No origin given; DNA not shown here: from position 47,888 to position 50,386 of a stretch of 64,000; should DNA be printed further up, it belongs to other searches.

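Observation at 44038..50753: Candidate undescribed respiratory module: Psr-like molybdoenzyme with two multiheme cytochromes, an SPFH protein and a pseudo-receiver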

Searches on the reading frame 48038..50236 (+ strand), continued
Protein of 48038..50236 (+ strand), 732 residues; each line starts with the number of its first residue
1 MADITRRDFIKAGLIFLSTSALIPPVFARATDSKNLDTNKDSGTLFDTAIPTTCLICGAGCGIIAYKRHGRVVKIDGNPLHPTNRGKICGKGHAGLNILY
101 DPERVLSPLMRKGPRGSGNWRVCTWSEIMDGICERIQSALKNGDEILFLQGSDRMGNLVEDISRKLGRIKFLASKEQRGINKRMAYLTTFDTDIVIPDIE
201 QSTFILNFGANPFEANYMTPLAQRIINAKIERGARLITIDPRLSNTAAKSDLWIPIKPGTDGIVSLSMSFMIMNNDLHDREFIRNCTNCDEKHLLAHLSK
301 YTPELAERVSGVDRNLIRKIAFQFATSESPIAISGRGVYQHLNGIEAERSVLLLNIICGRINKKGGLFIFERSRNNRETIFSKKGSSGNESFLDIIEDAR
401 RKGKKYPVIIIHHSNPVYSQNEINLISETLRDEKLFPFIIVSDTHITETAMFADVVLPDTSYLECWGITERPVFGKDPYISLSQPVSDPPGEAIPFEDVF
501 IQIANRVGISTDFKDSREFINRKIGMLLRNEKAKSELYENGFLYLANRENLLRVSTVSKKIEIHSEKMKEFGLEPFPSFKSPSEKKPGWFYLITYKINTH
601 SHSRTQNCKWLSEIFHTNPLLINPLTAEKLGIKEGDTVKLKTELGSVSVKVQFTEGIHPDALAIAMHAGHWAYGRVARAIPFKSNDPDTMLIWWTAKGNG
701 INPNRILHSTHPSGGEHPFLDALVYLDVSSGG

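Call 33: search_protein_families(library=ncbifam, proteins=[L004:8001-10322:+, L013:5453-7663:+, L017:2700-4940:+, L019:3396-5705:+, L068:4131-6494:+, L054:8001-10634:+, L039:7863-10433:+, L050:7995-10520:+, L064:7983-10226:+, L081:8001-10607:+], max_evalue=1e-30)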
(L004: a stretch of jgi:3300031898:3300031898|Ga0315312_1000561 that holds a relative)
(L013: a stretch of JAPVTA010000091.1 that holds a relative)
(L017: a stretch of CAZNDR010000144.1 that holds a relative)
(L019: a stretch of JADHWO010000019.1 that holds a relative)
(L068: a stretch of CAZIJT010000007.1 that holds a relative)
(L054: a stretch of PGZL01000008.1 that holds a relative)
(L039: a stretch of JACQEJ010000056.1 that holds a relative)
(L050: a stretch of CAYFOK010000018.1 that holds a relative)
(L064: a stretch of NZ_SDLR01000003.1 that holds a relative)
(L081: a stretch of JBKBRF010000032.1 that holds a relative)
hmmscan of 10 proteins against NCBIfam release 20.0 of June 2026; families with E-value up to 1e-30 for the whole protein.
L004:8001-10322:+ (773 aa): 13 families
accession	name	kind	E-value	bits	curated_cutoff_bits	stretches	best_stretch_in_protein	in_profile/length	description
NF012032.0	PRK15488.1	equivalog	6.3e-114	381.6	694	2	3-383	2-362/759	thiosulfate reductase PhsA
TIGR02166.1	dmsA_ynfE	subfamily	3.6e-89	299.8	777.7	2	316-714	331-753/794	DMSO/selenate family reductase complex A subunit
TIGR01591.1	Fdh-alpha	equivalog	1.3e-63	215.2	666.25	1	56-381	2-316/672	formate dehydrogenase subunit alpha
NF011566.1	PRK14990.1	exception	2.6e-59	201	1600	1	3-710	13-771/814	dimethylsulfoxide reductase subunit A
NF041884.1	selenate_YnfF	exception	1.2e-57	195.5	1650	0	5-302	2-299/798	selenate/tellurate reductase subunit YnfF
NF041885.1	selenate_YnfE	exception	8.4e-56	189.2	1675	1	59-382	56-404/805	selenate/tellurate reductase subunit YnfE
TIGR03479.1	DMSO_red_II_alp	subfamily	2.5e-55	188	984.75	0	82-304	95-309/913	molybdopterin-dependent oxidoreductase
NF041714.1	arsenate_red_ArrA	equivalog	2.2e-51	175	1600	0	4-301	3-295/848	arsenate respiratory reductase molybdopterin-containing subunit ArrA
NF041783.2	mnquin_red_QrcB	equivalog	2.9e-47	161.3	440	1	53-539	53-507/695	menaquinone reductase molybdopterin-binding-like subunit QrcB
NF047855.1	AssmNtatRedNasC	equivalog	1.7e-41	142.3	1100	0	435-707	411-672/708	assimilatory nitrate reductase catalytic subunit NasC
NF011567.1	PRK14991.1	equivalog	3.5e-37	127.7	1750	0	87-149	136-197/1022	tetrathionate reductase subunit TtrA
TIGR01553.1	formate-DH-alph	equivalog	4.4e-35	120.7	814.2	0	4-305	2-307/1009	formate dehydrogenase-N subunit alpha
TIGR00509.1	bisC_fam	subfamily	1.1e-34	119.8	1017.55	0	467-714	443-708/772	molybdopterin guanine dinucleotide-containing S/N-oxide reductase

L013:5453-7663:+ (736 aa): 12 families
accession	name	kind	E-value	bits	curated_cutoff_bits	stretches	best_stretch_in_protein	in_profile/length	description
NF012032.0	PRK15488.1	equivalog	1.2e-103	347.6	694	1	5-374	3-363/759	thiosulfate reductase PhsA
TIGR02166.1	dmsA_ynfE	subfamily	3.5e-70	237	777.7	1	5-290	1-297/794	DMSO/selenate family reductase complex A subunit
TIGR01591.1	Fdh-alpha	equivalog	7.7e-55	186.2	666.25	1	54-375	2-320/672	formate dehydrogenase subunit alpha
NF041783.2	mnquin_red_QrcB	equivalog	3.1e-51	174.4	440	1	48-515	50-506/695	menaquinone reductase molybdopterin-binding-like subunit QrcB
TIGR03479.1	DMSO_red_II_alp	subfamily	3.3e-51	174.3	984.75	1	81-292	98-307/913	molybdopterin-dependent oxidoreductase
NF041884.1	selenate_YnfF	exception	3.7e-46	157.4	1650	0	6-371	2-396/798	selenate/tellurate reductase subunit YnfF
NF041714.1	arsenate_red_ArrA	equivalog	2e-45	155.3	1600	0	42-289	42-293/848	arsenate respiratory reductase molybdopterin-containing subunit ArrA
NF041885.1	selenate_YnfE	exception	9.4e-45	152.7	1675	0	4-371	2-403/805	selenate/tellurate reductase subunit YnfE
NF011566.1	PRK14990.1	exception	8.4e-44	149.7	1600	0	201-371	227-416/814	dimethylsulfoxide reductase subunit A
NF047855.1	AssmNtatRedNasC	equivalog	2.4e-36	125.3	1100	0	74-369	46-339/708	assimilatory nitrate reductase catalytic subunit NasC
TIGR01553.1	formate-DH-alph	equivalog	8.4e-32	109.9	814.2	0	5-295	2-307/1009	formate dehydrogenase-N subunit alpha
NF011567.1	PRK14991.1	equivalog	9e-32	109.8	1750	0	84-140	135-190/1022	tetrathionate reductase subunit TtrA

L017:2700-4940:+ (746 aa): 13 families
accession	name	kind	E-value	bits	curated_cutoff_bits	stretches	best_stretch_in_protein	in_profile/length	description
NF012032.0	PRK15488.1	equivalog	4.8e-93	312.5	694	1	5-377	2-364/759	thiosulfate reductase PhsA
TIGR01591.1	Fdh-alpha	equivalog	3.1e-68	230.4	666.25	1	55-376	1-319/672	formate dehydrogenase subunit alpha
TIGR02166.1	dmsA_ynfE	subfamily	2.1e-67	227.8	777.7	1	7-374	2-397/794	DMSO/selenate family reductase complex A subunit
NF041783.2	mnquin_red_QrcB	equivalog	6.3e-66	223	440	1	50-696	50-664/695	menaquinone reductase molybdopterin-binding-like subunit QrcB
TIGR03479.1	DMSO_red_II_alp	subfamily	2.1e-56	191.6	984.75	1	86-295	100-308/913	molybdopterin-dependent oxidoreductase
NF041714.1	arsenate_red_ArrA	equivalog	4.3e-50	170.7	1600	0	5-374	2-399/848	arsenate respiratory reductase molybdopterin-containing subunit ArrA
NF041884.1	selenate_YnfF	exception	9e-46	156.1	1650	1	6-378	1-401/798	selenate/tellurate reductase subunit YnfF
NF011566.1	PRK14990.1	exception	1e-44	152.8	1600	0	91-378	102-421/814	dimethylsulfoxide reductase subunit A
NF047855.1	AssmNtatRedNasC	equivalog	7.1e-43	146.9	1100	0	54-373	22-342/708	assimilatory nitrate reductase catalytic subunit NasC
NF041885.1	selenate_YnfE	exception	2e-42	145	1675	0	85-375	85-405/805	selenate/tellurate reductase subunit YnfE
NF011567.1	PRK14991.1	equivalog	7.4e-42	143.2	1750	0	88-137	136-185/1022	tetrathionate reductase subunit TtrA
TIGR01553.1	formate-DH-alph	equivalog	1.3e-35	122.5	814.2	1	5-297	1-307/1009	formate dehydrogenase-N subunit alpha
NF041323.1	Nitr_red_NasA_Halo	equivalog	9.8e-31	107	1000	0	60-373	3-310/673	assimilatory nitrate reductase NasA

L019:3396-5705:+ (769 aa): 12 families
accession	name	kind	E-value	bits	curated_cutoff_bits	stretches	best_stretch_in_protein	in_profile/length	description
NF012032.0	PRK15488.1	equivalog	2e-88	297.3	694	1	5-376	2-367/759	thiosulfate reductase PhsA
TIGR01591.1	Fdh-alpha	equivalog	4.3e-64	216.8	666.25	1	54-403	1-349/672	formate dehydrogenase subunit alpha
TIGR02166.1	dmsA_ynfE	subfamily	4.9e-59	200.2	777.7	1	6-369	1-396/794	DMSO/selenate family reductase complex A subunit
NF041783.2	mnquin_red_QrcB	equivalog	3.9e-54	184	440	1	51-466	52-460/695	menaquinone reductase molybdopterin-binding-like subunit QrcB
NF041714.1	arsenate_red_ArrA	equivalog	3.1e-43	148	1600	0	49-287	48-293/848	arsenate respiratory reductase molybdopterin-containing subunit ArrA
NF047855.1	AssmNtatRedNasC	equivalog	2.1e-40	138.7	1100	0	76-367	48-339/708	assimilatory nitrate reductase catalytic subunit NasC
TIGR03479.1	DMSO_red_II_alp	subfamily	2.5e-40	138.4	984.75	0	81-292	95-309/913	molybdopterin-dependent oxidoreductase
NF011567.1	PRK14991.1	equivalog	1.4e-39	135.6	1750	0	292-389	458-554/1022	tetrathionate reductase subunit TtrA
NF041885.1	selenate_YnfE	exception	2.3e-39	134.9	1675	0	199-369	214-403/805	selenate/tellurate reductase subunit YnfE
TIGR01553.1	formate-DH-alph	equivalog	4.2e-39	134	814.2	0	6-293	2-307/1009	formate dehydrogenase-N subunit alpha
NF041884.1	selenate_YnfF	exception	5.6e-34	117.1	1650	0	199-369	207-396/798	selenate/tellurate reductase subunit YnfF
NF011566.1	PRK14990.1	exception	7.2e-34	116.9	1600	0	80-369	92-416/814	dimethylsulfoxide reductase subunit A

L068:4131-6494:+ (787 aa): 10 families
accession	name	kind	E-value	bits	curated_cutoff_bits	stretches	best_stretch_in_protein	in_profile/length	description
NF012032.0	PRK15488.1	equivalog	2.7e-81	273.7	694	1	3-368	2-361/759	thiosulfate reductase PhsA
TIGR02166.1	dmsA_ynfE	subfamily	2.9e-62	210.8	777.7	1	65-369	61-398/794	DMSO/selenate family reductase complex A subunit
TIGR01591.1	Fdh-alpha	equivalog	9.4e-56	189.2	666.25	1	55-373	1-322/672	formate dehydrogenase subunit alpha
NF041783.2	mnquin_red_QrcB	equivalog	2e-53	181.6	440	1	5-475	4-468/695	menaquinone reductase molybdopterin-binding-like subunit QrcB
NF041884.1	selenate_YnfF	exception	5.1e-46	156.9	1650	1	88-370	89-399/798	selenate/tellurate reductase subunit YnfF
TIGR03479.1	DMSO_red_II_alp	subfamily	1.2e-41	142.7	984.75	1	77-288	93-307/913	molybdopterin-dependent oxidoreductase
NF041885.1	selenate_YnfE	exception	5.5e-40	136.9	1675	0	89-369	93-405/805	selenate/tellurate reductase subunit YnfE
NF047855.1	AssmNtatRedNasC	equivalog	1.1e-39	136.3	1100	0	80-365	53-339/708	assimilatory nitrate reductase catalytic subunit NasC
NF011566.1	PRK14990.1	exception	3.6e-37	127.8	1600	0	86-369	101-418/814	dimethylsulfoxide reductase subunit A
NF041714.1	arsenate_red_ArrA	equivalog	1.1e-32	113.1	1600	0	5-288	4-296/848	arsenate respiratory reductase molybdopterin-containing subunit ArrA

L054:8001-10634:+ (877 aa): 12 families
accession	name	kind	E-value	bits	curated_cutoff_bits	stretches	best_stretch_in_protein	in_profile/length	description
NF012032.0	PRK15488.1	equivalog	9.9e-108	361.1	694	1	3-371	2-362/759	thiosulfate reductase PhsA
TIGR02166.1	dmsA_ynfE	subfamily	3.7e-76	256.8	777.7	1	4-524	1-558/794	DMSO/selenate family reductase complex A subunit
TIGR01591.1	Fdh-alpha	equivalog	1.6e-61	208.3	666.25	1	53-373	2-320/672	formate dehydrogenase subunit alpha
TIGR03479.1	DMSO_red_II_alp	subfamily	2.2e-54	184.9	984.75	1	79-291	95-308/913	molybdopterin-dependent oxidoreductase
NF041714.1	arsenate_red_ArrA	equivalog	3.9e-54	184.1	1600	0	3-290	2-296/848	arsenate respiratory reductase molybdopterin-containing subunit ArrA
NF041884.1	selenate_YnfF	exception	2.5e-53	181.1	1650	1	4-476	1-509/798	selenate/tellurate reductase subunit YnfF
NF041885.1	selenate_YnfE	exception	2.5e-51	174.4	1675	1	5-548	4-586/805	selenate/tellurate reductase subunit YnfE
NF011566.1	PRK14990.1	exception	7.1e-50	169.8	1600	1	59-523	77-577/814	dimethylsulfoxide reductase subunit A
NF041783.2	mnquin_red_QrcB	equivalog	2.4e-44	151.6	440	1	4-526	3-506/695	menaquinone reductase molybdopterin-binding-like subunit QrcB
NF047855.1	AssmNtatRedNasC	equivalog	1.3e-38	132.7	1100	0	47-371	18-344/708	assimilatory nitrate reductase catalytic subunit NasC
TIGR01553.1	formate-DH-alph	equivalog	1.3e-37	129.1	814.2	0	4-293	2-307/1009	formate dehydrogenase-N subunit alpha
NF011567.1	PRK14991.1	equivalog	1.5e-37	128.9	1750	0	80-144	132-195/1022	tetrathionate reductase subunit TtrA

L039:7863-10433:+ (856 aa): 11 families
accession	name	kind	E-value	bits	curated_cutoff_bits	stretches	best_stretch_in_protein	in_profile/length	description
NF012032.0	PRK15488.1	equivalog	5.6e-102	342.1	694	1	1-370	1-362/759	thiosulfate reductase PhsA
TIGR02166.1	dmsA_ynfE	subfamily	1.2e-68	232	777.7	1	3-735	1-750/794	DMSO/selenate family reductase complex A subunit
TIGR01591.1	Fdh-alpha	equivalog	9.2e-57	192.5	666.25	1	51-371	5-319/672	formate dehydrogenase subunit alpha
NF041714.1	arsenate_red_ArrA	equivalog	6.3e-53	180.1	1600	1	3-290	3-297/848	arsenate respiratory reductase molybdopterin-containing subunit ArrA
TIGR03479.1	DMSO_red_II_alp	subfamily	9.9e-51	172.8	984.75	0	79-292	96-310/913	molybdopterin-dependent oxidoreductase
NF041884.1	selenate_YnfF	exception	1e-48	165.9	1650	1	4-735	2-752/798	selenate/tellurate reductase subunit YnfF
NF041885.1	selenate_YnfE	exception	4.7e-48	163.6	1675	1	3-734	3-758/805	selenate/tellurate reductase subunit YnfE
NF011566.1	PRK14990.1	exception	6.2e-45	153.5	1600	1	56-735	75-770/814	dimethylsulfoxide reductase subunit A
NF041783.2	mnquin_red_QrcB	equivalog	9.4e-40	136.4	440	1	45-501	49-482/695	menaquinone reductase molybdopterin-binding-like subunit QrcB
TIGR01553.1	formate-DH-alph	equivalog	1.8e-34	118.7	814.2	0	3-291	2-306/1009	formate dehydrogenase-N subunit alpha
NF047855.1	AssmNtatRedNasC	equivalog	1.9e-32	112.4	1100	0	46-370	22-344/708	assimilatory nitrate reductase catalytic subunit NasC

L050:7995-10520:+ (841 aa): 13 families
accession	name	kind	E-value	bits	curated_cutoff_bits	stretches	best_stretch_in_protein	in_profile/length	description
NF012032.0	PRK15488.1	equivalog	6.1e-108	361.8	694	1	5-579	2-561/759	thiosulfate reductase PhsA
TIGR02166.1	dmsA_ynfE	subfamily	6.7e-84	282.4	777.7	1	7-592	2-611/794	DMSO/selenate family reductase complex A subunit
TIGR01591.1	Fdh-alpha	equivalog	8.8e-64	215.7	666.25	1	62-390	3-316/672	formate dehydrogenase subunit alpha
NF041714.1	arsenate_red_ArrA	equivalog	1.6e-58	198.6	1600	1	6-310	3-295/848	arsenate respiratory reductase molybdopterin-containing subunit ArrA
NF041783.2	mnquin_red_QrcB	equivalog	1.2e-53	182.3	440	1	55-587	50-543/695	menaquinone reductase molybdopterin-binding-like subunit QrcB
NF041885.1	selenate_YnfE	exception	1.4e-51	175.2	1675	1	7-595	4-623/805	selenate/tellurate reductase subunit YnfE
NF041884.1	selenate_YnfF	exception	1.6e-49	168.5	1650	1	51-592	40-613/798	selenate/tellurate reductase subunit YnfF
NF011566.1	PRK14990.1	exception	4.2e-49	167.3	1600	0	213-594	220-633/814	dimethylsulfoxide reductase subunit A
TIGR03479.1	DMSO_red_II_alp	subfamily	2.5e-43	148.3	984.75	0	59-311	60-307/913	molybdopterin-dependent oxidoreductase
NF011567.1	PRK14991.1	equivalog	3.5e-40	137.6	1750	0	82-308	127-371/1022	tetrathionate reductase subunit TtrA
NF047855.1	AssmNtatRedNasC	equivalog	3.3e-36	124.8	1100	0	54-560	17-519/708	assimilatory nitrate reductase catalytic subunit NasC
TIGR01553.1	formate-DH-alph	equivalog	4.9e-35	120.6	814.2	0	7-313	3-306/1009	formate dehydrogenase-N subunit alpha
TIGR00509.1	bisC_fam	subfamily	1.2e-33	116.4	1017.55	0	104-557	36-520/772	molybdopterin guanine dinucleotide-containing S/N-oxide reductase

L064:7983-10226:+ (747 aa): 14 families
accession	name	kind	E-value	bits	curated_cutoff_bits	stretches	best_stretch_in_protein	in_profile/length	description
NF012032.0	PRK15488.1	equivalog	5.4e-105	352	694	1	5-328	42-361/759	thiosulfate reductase PhsA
TIGR02166.1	dmsA_ynfE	subfamily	6e-69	232.9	777.7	1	10-490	49-558/794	DMSO/selenate family reductase complex A subunit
TIGR01591.1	Fdh-alpha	equivalog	1.1e-61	208.8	666.25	1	9-491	1-480/672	formate dehydrogenase subunit alpha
NF041714.1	arsenate_red_ArrA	equivalog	2.9e-55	187.8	1600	1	5-248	49-297/848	arsenate respiratory reductase molybdopterin-containing subunit ArrA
NF041783.2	mnquin_red_QrcB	equivalog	2.6e-51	174.6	440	1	6-530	52-540/695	menaquinone reductase molybdopterin-binding-like subunit QrcB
NF041884.1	selenate_YnfF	exception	4.9e-51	173.5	1650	1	11-497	51-565/798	selenate/tellurate reductase subunit YnfF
NF047855.1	AssmNtatRedNasC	equivalog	1.7e-47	162.1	1100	0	5-328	19-343/708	assimilatory nitrate reductase catalytic subunit NasC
NF041885.1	selenate_YnfE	exception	5.5e-47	160.1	1675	1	10-497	53-572/805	selenate/tellurate reductase subunit YnfE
TIGR03479.1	DMSO_red_II_alp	subfamily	9.8e-46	156.3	984.75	0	9-247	61-307/913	molybdopterin-dependent oxidoreductase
NF011566.1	PRK14990.1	exception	2.1e-45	155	1600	1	11-490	64-578/814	dimethylsulfoxide reductase subunit A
TIGR01553.1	formate-DH-alph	equivalog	1e-38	132.8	814.2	0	9-98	47-141/1009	formate dehydrogenase-N subunit alpha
NF011567.1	PRK14991.1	equivalog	1.3e-37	129.1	1750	0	266-337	475-545/1022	tetrathionate reductase subunit TtrA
TIGR00509.1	bisC_fam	subfamily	3.4e-34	118.2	1017.55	0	20-327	7-342/772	molybdopterin guanine dinucleotide-containing S/N-oxide reductase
NF041513.1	formate_DH_Act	exception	3.2e-31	108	1400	0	8-100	44-134/1067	formate dehydrogenase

L081:8001-10607:+ (868 aa): 9 families
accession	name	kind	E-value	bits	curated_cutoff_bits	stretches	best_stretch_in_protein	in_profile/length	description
NF012032.0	PRK15488.1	equivalog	5.9e-101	338.7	694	1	54-570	36-548/759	thiosulfate reductase PhsA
TIGR02166.1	dmsA_ynfE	subfamily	4.1e-68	230.2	777.7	1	51-302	35-298/794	DMSO/selenate family reductase complex A subunit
TIGR03479.1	DMSO_red_II_alp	subfamily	1e-46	159.5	984.75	0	66-304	63-308/913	molybdopterin-dependent oxidoreductase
NF041885.1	selenate_YnfE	exception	2.7e-45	154.5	1675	0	65-302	53-305/805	selenate/tellurate reductase subunit YnfE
TIGR01591.1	Fdh-alpha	equivalog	3.4e-45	154.3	666.25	1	65-383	2-316/672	formate dehydrogenase subunit alpha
NF041884.1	selenate_YnfF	exception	6.8e-44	149.9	1650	0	62-302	46-298/798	selenate/tellurate reductase subunit YnfF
NF011566.1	PRK14990.1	exception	6.2e-39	133.6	1600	0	61-302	58-318/814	dimethylsulfoxide reductase subunit A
NF041714.1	arsenate_red_ArrA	equivalog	1.5e-38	132.5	1600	0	48-301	37-294/848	arsenate respiratory reductase molybdopterin-containing subunit ArrA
NF041783.2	mnquin_red_QrcB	equivalog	2.4e-32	112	440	0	54-383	45-364/695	menaquinone reductase molybdopterin-binding-like subunit QrcB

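Call 47: list_cluster_members(proteins=[P0001, P0002, P0018, P0098])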
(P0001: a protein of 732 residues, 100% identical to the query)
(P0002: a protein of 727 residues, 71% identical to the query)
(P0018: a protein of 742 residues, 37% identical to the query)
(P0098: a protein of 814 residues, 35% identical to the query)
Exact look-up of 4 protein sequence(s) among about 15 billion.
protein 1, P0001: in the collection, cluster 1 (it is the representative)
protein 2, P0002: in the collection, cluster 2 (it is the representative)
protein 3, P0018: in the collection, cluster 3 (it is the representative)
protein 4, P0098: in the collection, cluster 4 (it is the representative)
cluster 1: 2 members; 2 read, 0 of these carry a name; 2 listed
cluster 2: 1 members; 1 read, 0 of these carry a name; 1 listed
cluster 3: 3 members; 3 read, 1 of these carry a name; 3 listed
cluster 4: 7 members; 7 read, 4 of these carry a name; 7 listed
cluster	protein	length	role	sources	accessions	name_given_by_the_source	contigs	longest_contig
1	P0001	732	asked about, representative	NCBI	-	-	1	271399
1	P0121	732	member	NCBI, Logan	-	-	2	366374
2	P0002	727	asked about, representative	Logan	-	-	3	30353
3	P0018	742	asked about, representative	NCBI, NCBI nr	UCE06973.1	MAG: molybdopterin-dependent oxidoreductase [bacterium]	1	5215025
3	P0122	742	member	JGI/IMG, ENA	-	-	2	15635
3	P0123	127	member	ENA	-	-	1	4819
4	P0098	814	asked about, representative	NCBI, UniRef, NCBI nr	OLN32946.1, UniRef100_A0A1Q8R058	dehydrogenase [Desulfosporosinus metallidurans] | Dehydrogenase n=1 Tax=Desulfosporosinus metallidurans TaxID=1888891 RepID=A0A1Q8R058_9FIRM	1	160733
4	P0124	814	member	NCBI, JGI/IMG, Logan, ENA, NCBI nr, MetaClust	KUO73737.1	MAG: hypothetical protein APF81_02115 [Desulfosporosinus sp. BRH_c37] | \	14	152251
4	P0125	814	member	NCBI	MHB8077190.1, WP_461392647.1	molybdopterin-containing oxidoreductase family protein [Desulfosporosinus fructosivorans]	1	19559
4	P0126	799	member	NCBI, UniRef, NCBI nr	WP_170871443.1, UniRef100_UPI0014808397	molybdopterin-containing oxidoreductase family protein [Desulfosporosinus metallidurans] | molybdopterin-containing oxidoreductase family protein n=1 Tax=Desulfosporosinus ... | molybdopterin-dependent oxidoreductase [Desulfosporosinus metallidurans]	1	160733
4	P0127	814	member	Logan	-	-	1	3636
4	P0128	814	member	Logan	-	-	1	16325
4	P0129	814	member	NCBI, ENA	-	-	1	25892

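Call 77: search_protein_representatives(alignment_id=A1)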
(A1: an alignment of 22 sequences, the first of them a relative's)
Query: 22 sequences, 749 profile positions. Proteins with E-value up to 0.001 (for the whole library): 34495; up to 1e-10: 16918; up to 1e-30: 4914. The best 150 are listed.
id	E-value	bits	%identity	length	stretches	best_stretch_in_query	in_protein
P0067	0.0e+00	1071.9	-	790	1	1-749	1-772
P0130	0.0e+00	1040.3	-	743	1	4-748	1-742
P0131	0.0e+00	1028.1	-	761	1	3-749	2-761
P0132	6.4e-292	986.7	-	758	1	3-748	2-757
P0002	1.8e-287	972.1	-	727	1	1-747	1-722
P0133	3.3e-282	954.6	-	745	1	2-748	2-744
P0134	6.3e-280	947.1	-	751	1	12-749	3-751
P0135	1.9e-276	935.6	-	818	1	3-748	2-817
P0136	2.6e-274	928.5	-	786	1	1-748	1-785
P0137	7.9e-273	923.6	-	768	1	4-749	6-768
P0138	7.1e-271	917.1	-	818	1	18-748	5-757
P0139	2.1e-258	875.9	-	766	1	4-748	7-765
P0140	1.6e-257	873.0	-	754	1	3-747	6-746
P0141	1.0e-254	863.7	-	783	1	1-748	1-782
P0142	1.6e-253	859.8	-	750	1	4-748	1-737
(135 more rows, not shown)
